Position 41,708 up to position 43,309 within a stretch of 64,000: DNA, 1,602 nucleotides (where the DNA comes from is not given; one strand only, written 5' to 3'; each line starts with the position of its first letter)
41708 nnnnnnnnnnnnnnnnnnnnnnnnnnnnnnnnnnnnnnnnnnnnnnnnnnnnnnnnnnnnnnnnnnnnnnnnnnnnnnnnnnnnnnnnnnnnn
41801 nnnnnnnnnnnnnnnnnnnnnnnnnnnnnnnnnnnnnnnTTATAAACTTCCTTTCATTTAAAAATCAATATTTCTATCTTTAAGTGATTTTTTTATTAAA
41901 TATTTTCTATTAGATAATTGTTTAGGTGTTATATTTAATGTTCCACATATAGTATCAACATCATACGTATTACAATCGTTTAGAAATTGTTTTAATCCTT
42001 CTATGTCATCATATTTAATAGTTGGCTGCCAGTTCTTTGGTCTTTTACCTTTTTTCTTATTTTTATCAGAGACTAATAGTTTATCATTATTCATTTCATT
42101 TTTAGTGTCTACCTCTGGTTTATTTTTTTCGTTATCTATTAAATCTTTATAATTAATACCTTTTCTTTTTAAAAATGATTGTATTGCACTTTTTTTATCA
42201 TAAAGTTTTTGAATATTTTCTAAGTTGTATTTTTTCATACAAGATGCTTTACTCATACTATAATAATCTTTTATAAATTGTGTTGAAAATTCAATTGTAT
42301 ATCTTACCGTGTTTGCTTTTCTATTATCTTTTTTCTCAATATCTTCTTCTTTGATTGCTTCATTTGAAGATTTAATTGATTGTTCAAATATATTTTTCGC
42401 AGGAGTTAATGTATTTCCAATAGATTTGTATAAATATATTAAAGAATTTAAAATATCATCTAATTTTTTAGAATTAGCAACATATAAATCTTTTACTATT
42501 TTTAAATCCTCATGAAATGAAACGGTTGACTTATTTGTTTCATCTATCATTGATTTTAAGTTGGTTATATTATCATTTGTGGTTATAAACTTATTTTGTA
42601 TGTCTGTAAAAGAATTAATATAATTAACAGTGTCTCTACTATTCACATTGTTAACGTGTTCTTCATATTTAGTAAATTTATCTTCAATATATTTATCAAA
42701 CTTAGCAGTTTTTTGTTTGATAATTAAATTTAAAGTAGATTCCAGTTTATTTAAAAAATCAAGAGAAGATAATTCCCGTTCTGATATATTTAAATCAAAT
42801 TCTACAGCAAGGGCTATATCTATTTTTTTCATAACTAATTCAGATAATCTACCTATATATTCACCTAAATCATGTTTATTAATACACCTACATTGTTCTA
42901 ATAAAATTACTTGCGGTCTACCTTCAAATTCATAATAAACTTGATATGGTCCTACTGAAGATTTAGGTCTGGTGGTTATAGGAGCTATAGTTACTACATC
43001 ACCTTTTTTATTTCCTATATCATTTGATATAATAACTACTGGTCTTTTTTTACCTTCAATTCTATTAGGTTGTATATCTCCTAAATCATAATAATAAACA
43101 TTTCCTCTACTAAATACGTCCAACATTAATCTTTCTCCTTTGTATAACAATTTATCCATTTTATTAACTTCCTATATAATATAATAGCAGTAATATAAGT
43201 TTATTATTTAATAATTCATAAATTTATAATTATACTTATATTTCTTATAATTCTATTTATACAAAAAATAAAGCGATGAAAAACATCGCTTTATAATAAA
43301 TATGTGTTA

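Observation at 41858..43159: MazF/EndoA-type toxin domain fused to a 300 aa extension, with no adjacent antitoxin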

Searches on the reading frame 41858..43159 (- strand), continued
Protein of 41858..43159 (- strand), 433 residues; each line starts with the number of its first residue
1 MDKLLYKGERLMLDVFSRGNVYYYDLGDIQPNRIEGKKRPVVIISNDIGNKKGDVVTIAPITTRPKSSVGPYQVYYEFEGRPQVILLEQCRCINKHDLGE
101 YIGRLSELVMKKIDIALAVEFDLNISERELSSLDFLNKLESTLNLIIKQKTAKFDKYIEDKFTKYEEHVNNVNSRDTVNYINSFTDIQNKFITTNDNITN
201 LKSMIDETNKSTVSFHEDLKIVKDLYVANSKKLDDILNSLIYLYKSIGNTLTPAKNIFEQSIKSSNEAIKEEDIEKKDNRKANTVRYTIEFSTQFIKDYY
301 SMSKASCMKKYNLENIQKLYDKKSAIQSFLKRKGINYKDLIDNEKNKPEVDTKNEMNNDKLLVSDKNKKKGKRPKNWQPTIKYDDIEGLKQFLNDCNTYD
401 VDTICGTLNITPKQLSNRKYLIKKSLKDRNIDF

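Call 80: find_encoding_contigs(protein=P0059, flank=6000, max_places=2)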
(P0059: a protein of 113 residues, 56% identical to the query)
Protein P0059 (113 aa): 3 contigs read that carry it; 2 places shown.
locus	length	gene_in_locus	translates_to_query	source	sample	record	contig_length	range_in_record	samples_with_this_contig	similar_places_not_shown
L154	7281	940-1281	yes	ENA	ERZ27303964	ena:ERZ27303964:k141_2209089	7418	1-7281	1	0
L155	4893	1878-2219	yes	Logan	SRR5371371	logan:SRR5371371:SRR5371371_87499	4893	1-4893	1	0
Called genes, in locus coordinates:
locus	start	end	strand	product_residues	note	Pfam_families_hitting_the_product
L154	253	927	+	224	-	PF01464:SLT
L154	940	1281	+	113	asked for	-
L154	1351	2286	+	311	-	PF02452:PemK_toxin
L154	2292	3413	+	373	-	PF00149:Metallophos, PF12850:Metallophos_2 (weak)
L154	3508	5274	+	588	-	PF02463:SMC_N (faint), PF13476:AAA_23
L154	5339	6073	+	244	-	PF00383:dCMP_cyt_deam_1, PF14437:MafB19-deam (weak)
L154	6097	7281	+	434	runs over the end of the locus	PF11440:AGT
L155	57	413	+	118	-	-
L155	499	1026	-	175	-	-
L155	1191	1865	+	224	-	PF01464:SLT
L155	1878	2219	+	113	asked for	-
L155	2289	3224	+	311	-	PF02452:PemK_toxin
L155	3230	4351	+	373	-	PF00149:Metallophos, PF12850:Metallophos_2 (weak)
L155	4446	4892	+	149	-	?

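Call 86: search_protein_families(library=padloc, proteins=[window:41858-43159:-, L001:804-1133:+, L007:9523-9951:+], max_evalue=0.01)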
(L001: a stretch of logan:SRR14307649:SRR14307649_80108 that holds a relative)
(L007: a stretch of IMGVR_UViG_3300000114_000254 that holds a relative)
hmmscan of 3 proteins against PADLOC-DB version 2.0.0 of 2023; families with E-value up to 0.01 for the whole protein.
window:41858-43159:- (433 aa): 0 families

L001:804-1133:+ (109 aa): 0 families

L007:9523-9951:+ (142 aa): 0 families
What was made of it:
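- On Known anti-phage defence systems (PADLOC-DB): No hits for the fusion protein, the acidic partner or the 58-aa ORF (call 86).
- There are no PADLOC hits (call 86).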

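Call 87: search_protein_families(library=ncbifam, proteins=[window:41858-43159:-, L001:804-1133:+, L007:9523-9951:+], max_evalue=0.01)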
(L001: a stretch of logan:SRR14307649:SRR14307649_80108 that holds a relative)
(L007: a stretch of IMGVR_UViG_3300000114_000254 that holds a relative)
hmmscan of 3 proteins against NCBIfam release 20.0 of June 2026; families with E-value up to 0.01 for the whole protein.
window:41858-43159:- (433 aa): 1 family
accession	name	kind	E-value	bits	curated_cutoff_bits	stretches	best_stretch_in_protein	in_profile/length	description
NF007386.0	PRK09907.1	equivalog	0.0038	17.2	120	1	34-95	24-83/111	endoribonuclease MazF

L001:804-1133:+ (109 aa): 0 families

L007:9523-9951:+ (142 aa): 0 families

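Call 96: find_related_loci(query=A4, collection=genome_contigs, flank=6000)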
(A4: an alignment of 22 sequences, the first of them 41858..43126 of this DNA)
Query A4 (422 aa) in genome_contigs; peptide patterns used: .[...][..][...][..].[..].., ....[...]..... (x = any residue, [..] = any of these).
144 stretches matched a pattern; 23 encode a relative of the query (tblastn E <= 1e-3); 23 distinct loci.
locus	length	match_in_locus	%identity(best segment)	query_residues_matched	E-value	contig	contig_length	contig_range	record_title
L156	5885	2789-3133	38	7-118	1e-13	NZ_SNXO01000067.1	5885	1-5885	Aminicella lysinilytica strain DSM 28287 Ga0310519_167, whole genome shotgun sequence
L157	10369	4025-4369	38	7-118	4e-13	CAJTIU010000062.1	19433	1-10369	Lachnospiraceae bacterium isolate C64_1 genome assembly, contig: MGBC000228.62, whole genome shotgun sequence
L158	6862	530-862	36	7-114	9e-13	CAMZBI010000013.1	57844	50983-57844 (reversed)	MAG TPA_asm: uncultured Clostridia bacterium isolate SRR10912533_bin.33_metaWRAP_v1.3_MAG genome assembly, contig: ERZ14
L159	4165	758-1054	36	6-102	1e-12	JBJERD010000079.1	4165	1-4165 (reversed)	MAG: Oscillospiraceae bacterium isolate SARD15_bin.023 NODE_15901_length_4165_cov_6.905353, whole genome shotgun sequenc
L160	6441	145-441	36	6-102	1e-12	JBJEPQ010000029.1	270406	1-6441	MAG: Acutalibacteraceae bacterium isolate FUKU07_bin.010 NODE_2_length_270406_cov_18.507100, whole genome shotgun sequen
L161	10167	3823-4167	34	7-118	2e-12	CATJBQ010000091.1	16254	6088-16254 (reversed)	MAG: uncultured Lachnospiraceae bacterium isolate iMGMC-120_1678881706 genome assembly, contig: MegahitA5_39710, whole g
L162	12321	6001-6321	34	7-110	3e-12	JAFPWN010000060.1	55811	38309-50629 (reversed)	MAG: Oscillospiraceae bacterium isolate RGIG1539 Goat_Abomasum-5__c618767, whole genome shotgun sequence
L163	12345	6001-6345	34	7-118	3e-12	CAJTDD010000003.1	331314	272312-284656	Lachnospiraceae bacterium isolate B50_50_CF_H genome assembly, contig: MGBC000111.3, whole genome shotgun sequence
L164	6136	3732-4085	32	7-121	3e-11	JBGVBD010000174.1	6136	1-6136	MAG: Prevotella sp. isolate ruminal_MAG_415 ruminal_MAG_415_contig_0175, whole genome shotgun sequence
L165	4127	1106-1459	32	7-121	3e-11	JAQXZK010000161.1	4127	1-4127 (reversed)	MAG: Bacteroidales bacterium isolate SUG1661 k141_4754182, whole genome shotgun sequence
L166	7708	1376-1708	34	7-114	4e-11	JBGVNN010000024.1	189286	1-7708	MAG: Candidatus Egerieisoma sp. isolate fecal_MAG_233 fecal_MAG_233_contig_0024, whole genome shotgun sequence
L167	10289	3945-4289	37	7-118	1e-10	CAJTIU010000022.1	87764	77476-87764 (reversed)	Lachnospiraceae bacterium isolate C64_1 genome assembly, contig: MGBC000228.22, whole genome shotgun sequence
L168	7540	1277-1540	38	7-92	2e-10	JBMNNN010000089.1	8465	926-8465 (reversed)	MAG: Christensenellales bacterium isolate SBF912SR1HQ0051 scaffold_29305_c1, whole genome shotgun sequence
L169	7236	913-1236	32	8-112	3e-10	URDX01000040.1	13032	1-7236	uncultured Clostridiales bacterium isolate UMGS911 genome assembly, contig: NODE_1302_length_13032_cov_8.153965, whole g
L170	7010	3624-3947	32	8-112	3e-10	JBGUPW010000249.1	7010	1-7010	MAG: Ruminococcus sp. isolate ruminal_MAG_154 ruminal_MAG_154_contig_0249, whole genome shotgun sequence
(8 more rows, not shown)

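Call 97: search_solved_structures(query=A7, max_evalue=10, show_alignments=0)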
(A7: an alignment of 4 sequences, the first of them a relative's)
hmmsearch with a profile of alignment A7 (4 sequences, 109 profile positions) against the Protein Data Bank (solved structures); distinct sequences matched with E-value up to 10: 8.
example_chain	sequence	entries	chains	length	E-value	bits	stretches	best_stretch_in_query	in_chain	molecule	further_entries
2k01_A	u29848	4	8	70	0.044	17.6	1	48-73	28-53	Stromal cell-derived factor 1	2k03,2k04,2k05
8qnj_A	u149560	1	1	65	0.18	15.7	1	59-109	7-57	Lenovo Protein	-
2nva_A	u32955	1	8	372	0.56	14.1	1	20-78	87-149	arginine decarboxylase, A207R protein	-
2e84_A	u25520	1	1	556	1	13.2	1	46-94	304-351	High-molecular-weight cytochrome c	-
2nv9_A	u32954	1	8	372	1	13.2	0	20-78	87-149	A207R protein, arginine decarboxylase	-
4lmq_D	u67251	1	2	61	1.1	13.2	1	48-73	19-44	Stromal cell-derived factor 1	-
3gv3_A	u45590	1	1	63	1.2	13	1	48-73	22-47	CXCL12 protein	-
6u42_7V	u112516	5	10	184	1.4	12.8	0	7-47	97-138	DC3 | Outer dynein arm-docking complex protein DC3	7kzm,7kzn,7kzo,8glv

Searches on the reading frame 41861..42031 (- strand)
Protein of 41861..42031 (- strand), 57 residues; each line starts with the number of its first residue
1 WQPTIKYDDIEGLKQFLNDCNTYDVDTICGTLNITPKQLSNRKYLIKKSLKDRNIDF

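Call 51: search_solved_structures(query=A5, max_evalue=10, show_alignments=3)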
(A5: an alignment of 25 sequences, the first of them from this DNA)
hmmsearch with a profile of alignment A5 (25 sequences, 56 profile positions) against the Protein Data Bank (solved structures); distinct sequences matched with E-value up to 10: 5.
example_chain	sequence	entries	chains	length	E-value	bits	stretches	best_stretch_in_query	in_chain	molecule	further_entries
3ijd_A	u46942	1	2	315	0.0093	19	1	5-26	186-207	uncharacterized protein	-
6v67_A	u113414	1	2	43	0.15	15.1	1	5-23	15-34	PD-1 Binding Miniprotein GR918.2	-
4qko_A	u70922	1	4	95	0.83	12.7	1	4-27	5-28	Pyocin-S2 immunity protein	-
9e78_1H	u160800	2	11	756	0.86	12.7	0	16-35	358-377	RIB72A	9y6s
3of5_A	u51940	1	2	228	5.1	10.2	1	3-23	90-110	Dethiobiotin synthetase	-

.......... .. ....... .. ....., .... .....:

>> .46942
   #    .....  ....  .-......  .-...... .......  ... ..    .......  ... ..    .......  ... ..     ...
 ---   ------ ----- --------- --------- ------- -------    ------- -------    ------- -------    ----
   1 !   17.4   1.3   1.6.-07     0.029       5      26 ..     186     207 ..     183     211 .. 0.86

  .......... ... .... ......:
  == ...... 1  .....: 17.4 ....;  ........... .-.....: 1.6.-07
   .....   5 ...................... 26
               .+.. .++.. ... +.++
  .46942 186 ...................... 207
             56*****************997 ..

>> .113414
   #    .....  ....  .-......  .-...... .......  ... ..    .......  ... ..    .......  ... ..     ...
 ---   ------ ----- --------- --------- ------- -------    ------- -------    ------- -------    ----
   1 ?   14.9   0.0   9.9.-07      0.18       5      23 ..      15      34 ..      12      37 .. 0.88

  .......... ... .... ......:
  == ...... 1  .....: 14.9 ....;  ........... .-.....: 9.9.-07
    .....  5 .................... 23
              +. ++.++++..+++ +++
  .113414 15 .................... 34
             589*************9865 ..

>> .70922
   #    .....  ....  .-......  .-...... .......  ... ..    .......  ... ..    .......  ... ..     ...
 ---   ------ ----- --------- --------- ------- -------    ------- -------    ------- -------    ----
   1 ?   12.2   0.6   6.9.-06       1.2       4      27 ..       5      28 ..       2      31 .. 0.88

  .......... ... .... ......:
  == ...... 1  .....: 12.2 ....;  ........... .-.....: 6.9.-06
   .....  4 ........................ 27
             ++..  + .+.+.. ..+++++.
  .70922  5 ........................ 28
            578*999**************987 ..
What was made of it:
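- On Known helix-turn-helix DNA-binding families (for the C-terminal modules): PDB profile search finds nothing significant (call 51).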

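Call 52: search_protein_families(library=pfam, alignment_id=A5, max_evalue=1)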
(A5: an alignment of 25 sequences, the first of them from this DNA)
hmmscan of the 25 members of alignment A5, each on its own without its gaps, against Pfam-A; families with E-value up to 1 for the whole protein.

A. member 1, seq(57 aa): 0 families

B. families by the number of members that match (of 25 scanned): 20 families
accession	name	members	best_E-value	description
PF08280.17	HTH_Mga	3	0.0078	M protein trans-acting positive regulator (MGA) HTH domain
PF05659.16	RPW8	2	0.0079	Arabidopsis broad-spectrum mildew resistance protein RPW8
PF21450.3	RIF2_lid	1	0.0032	RIF2, AAA+ lid domain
PF25097.1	ARM_Cnot1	1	0.012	Cnot1 ARM repeat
PF08320.17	PIG-X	1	0.017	PIG-X / PBN1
PF08037.16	Attractin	1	0.018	Attractin family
PF19215.5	CoV_NSP15_C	1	0.018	Coronavirus replicase NSP15, uridylate-specific endoribonuclease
PF19445.4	eIF3h_C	1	0.029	C-terminal region of eIF3h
PF13986.11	DUF4224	1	0.042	Domain of unknown function (DUF4224)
PF17021.10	Mei5_like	1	0.045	Putative double-strand recombination repair-like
PF09098.15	Dehyd-heme_bind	1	0.049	Quinohemoprotein amine dehydrogenase A, alpha subunit, haem binding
PF18232.7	Chalcone_N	1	0.051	Chalcone isomerase N-terminal domain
PF20451.3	Calmod_bind_M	1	0.056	Calmodulin binding protein central domain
PF22515.2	DUF6996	1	0.078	Domain of unknown function (DUF6996)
PF25328.1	PH_MADD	1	0.081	MADD C-terminal PH-like domain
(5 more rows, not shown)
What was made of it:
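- On Known helix-turn-helix DNA-binding families (for the C-terminal modules): HTH_Mga hits 3 of 25 modules at E>=0.008 (call 52).
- Tried and rejected: Profile searches against PDB sequences and scans of each module against Pfam were also negative (calls 51, 52).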

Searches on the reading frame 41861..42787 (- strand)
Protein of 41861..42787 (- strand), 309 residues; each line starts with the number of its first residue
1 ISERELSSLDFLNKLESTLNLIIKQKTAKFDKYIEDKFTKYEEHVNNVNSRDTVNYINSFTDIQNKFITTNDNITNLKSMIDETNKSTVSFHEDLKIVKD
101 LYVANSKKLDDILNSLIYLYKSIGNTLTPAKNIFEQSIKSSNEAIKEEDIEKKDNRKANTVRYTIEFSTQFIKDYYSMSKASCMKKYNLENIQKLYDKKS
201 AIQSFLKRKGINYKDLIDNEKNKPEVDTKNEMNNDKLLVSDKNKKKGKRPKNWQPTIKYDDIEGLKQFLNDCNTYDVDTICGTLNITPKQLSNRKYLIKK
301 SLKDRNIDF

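Call 25: search_protein_families(library=pfam, proteins=[window:41861-42787:-], max_evalue=1)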
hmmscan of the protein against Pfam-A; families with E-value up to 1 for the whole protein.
window:41861-42787:- (309 aa): 3 families
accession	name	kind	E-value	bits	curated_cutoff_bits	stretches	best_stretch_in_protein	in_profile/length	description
PF11517.13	Nab2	-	0.03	15.1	25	1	71-126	4-62/101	Nuclear abundant poly(A) RNA-bind protein 2 (Nab2)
PF09182.16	PuR_N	-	0.24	11.8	24.6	0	62-101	8-47/70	Bacterial purine repressor, N-terminal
PF09336.16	Vps4_C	-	0.36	11.3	21.3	0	252-271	40-59/61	Vps4 C terminal oligomerisation domain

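Call 27: search_protein_representatives(alignment_id=A1)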
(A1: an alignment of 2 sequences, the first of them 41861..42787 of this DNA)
Query: 2 sequences, 363 profile positions. Proteins with E-value up to 0.001 (for the whole library): 17; up to 1e-10: 9; up to 1e-30: 5. The best 17 are listed.
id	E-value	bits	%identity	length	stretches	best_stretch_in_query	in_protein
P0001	2.1e-154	530.6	-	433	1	1-352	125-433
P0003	4.9e-81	289.2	-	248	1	150-362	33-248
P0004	1.7e-67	244.7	-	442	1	1-359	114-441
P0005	1.8e-59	218.3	-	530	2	162-355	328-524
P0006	4.3e-33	131.5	-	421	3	74-234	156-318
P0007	1.6e-28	116.4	-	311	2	192-362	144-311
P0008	9.0e-28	114.0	-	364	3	230-358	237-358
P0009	2.5e-26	109.2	-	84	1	299-362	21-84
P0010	1.3e-13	67.4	-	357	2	243-360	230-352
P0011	4.4e-10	55.8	-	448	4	77-248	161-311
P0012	2.4e-09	53.3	-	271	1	2-171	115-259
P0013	4.0e-09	52.6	-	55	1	309-359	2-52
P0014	6.0e-08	48.8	-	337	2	239-356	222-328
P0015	6.9e-07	45.3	-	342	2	206-350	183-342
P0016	1.1e-06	44.6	-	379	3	243-352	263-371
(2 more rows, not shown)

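Call 30: find_homologous_proteins(query=A1, max_evalue=0.001)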
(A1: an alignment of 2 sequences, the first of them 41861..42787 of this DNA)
Query A1 (2 sequences) (309 aa, profile of the alignment): 14 proteins with E <= 0.001 among 8000 candidates.
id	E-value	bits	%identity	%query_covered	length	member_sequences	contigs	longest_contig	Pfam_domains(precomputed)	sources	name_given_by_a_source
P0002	1.5e-183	628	30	100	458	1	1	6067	PF02452.24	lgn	-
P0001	6.5e-154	531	100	100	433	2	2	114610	PF02452.24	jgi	-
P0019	2.3e-94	335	30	100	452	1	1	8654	PF02452.24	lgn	-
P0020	3.3e-94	334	28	100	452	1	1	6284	PF02452.24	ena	-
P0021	2.8e-93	331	27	100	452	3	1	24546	PF02452.24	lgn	-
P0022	4.1e-85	304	26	100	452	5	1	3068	PF02452.24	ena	-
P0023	1.6e-84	302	30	100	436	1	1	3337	PF02452.24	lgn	-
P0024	5.2e-83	297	27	100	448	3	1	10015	PF02452.24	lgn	-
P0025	5.4e-83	297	35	69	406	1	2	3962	PF02452.24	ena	-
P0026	5.9e-76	274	27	100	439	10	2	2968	PF02452.24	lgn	-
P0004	5.2e-67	245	26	100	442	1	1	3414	PF02452.24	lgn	-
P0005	5.6e-59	218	36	48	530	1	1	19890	PF02452.24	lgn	-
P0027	9.2e-56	208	30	100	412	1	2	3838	PF02452.24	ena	-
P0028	8.0e-19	86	31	40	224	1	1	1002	PF02452.24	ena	-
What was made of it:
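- There are 17 hits among 1.84e9 representatives (call 27), and all 14 hits in the 5.8e9-protein collection carry PF02452 (call 30).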

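Call 31: find_encoding_contigs(protein=P0021, flank=10000, max_places=2)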
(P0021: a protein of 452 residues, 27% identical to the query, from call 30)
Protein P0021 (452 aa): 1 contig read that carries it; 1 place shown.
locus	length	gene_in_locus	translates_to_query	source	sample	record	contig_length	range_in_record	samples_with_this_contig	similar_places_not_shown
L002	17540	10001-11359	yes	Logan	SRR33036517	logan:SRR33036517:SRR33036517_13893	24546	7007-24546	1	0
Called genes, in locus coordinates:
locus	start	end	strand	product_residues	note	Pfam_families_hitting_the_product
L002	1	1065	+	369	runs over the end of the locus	PF24308:DUF7487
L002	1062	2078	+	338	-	PF02739:5_3_exonuc_N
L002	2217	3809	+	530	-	PF04851:ResIII, PF00270:DEAD, PF00271:Helicase_C (weak)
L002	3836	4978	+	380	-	PF00112:Peptidase_C1, PF07833:Cu_amine_oxidN1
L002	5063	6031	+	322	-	PF13155:Toprim_2 (weak)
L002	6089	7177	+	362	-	-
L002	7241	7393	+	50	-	-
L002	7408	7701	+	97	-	PF00166:Cpn10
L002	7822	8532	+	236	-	PF01832:Glucosaminidase (weak)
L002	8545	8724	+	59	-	-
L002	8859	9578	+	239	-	PF01464:SLT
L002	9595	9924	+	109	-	-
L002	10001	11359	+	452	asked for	PF02452:PemK_toxin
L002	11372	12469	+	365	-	PF00149:Metallophos, PF12850:Metallophos_2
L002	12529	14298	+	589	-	PF13476:AAA_23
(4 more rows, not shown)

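Call 32: find_encoding_contigs(protein=P0005, flank=10000, max_places=2)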
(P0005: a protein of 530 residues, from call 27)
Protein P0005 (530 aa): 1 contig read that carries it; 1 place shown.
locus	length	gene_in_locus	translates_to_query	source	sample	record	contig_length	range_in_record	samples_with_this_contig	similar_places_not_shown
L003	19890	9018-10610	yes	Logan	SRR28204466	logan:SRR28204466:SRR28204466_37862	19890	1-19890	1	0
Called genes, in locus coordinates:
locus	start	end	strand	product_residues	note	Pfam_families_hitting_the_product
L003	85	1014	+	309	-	PF00303:Thymidylat_synt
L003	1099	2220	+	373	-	PF24308:DUF7487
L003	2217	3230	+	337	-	PF02739:5_3_exonuc_N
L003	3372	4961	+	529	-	PF04851:ResIII, PF00270:DEAD, PF00271:Helicase_C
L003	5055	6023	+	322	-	PF13155:Toprim_2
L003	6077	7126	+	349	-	-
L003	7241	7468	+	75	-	PF25189:Tad8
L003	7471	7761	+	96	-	PF00166:Cpn10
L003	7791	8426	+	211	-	PF01832:Glucosaminidase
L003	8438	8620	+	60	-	-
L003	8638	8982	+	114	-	-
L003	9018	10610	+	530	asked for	PF02452:PemK_toxin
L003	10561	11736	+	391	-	PF12850:Metallophos_2 (weak)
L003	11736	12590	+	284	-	-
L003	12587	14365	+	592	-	PF13476:AAA_23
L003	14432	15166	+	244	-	PF00383:dCMP_cyt_deam_1, PF14437:MafB19-deam (weak)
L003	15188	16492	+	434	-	PF11440:AGT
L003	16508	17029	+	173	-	PF00692:dUTPase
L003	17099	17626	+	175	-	-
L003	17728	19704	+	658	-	PF00270:DEAD, PF04851:ResIII, PF17757:UvrB_inter, PF27431:UvrB_3rd, PF00271:Helicase_C, PF12344:UvrB, PF02151:UVR (weak)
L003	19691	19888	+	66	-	?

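Call 33: find_encoding_contigs(protein=P0024, flank=10000, max_places=2)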
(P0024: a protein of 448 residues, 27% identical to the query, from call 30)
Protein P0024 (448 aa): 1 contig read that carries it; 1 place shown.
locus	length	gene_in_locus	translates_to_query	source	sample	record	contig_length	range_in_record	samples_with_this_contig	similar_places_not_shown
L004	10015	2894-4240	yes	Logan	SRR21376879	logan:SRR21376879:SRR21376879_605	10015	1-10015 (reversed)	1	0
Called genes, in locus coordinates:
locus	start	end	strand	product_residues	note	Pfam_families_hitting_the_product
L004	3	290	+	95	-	?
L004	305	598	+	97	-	PF00166:Cpn10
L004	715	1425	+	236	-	PF01832:Glucosaminidase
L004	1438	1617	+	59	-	-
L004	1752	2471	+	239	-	PF01464:SLT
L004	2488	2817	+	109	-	-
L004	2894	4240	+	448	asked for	PF02452:PemK_toxin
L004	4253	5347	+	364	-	PF00149:Metallophos, PF12850:Metallophos_2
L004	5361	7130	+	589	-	PF13476:AAA_23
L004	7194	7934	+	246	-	PF00383:dCMP_cyt_deam_1, PF14437:MafB19-deam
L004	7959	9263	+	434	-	PF11440:AGT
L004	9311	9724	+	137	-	PF00692:dUTPase, PF22769:DCD (weak)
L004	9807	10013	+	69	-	?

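Call 65: search_protein_families(library=phrogs, proteins=[L003:8638-8982:+, window:41861-42787:-], max_evalue=0.01)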
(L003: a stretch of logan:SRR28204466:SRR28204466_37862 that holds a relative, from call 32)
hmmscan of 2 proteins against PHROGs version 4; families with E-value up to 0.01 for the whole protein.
L003:8638-8982:+ (114 aa): 0 families

window:41861-42787:- (309 aa): 0 families

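Call 69: find_related_loci(query=A1, collection=viral_contigs, flank=10000)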
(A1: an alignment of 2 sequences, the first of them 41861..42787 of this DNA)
Query A1 (309 aa) in viral_contigs; peptide patterns used: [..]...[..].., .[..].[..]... (x = any residue, [..] = any of these).
293 stretches matched a pattern, but none encodes a relative of the query by tblastn (E <= 1e-3).
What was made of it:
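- Tried and rejected: IMG/VR scan with the two-sequence tail profile: none (call 69).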
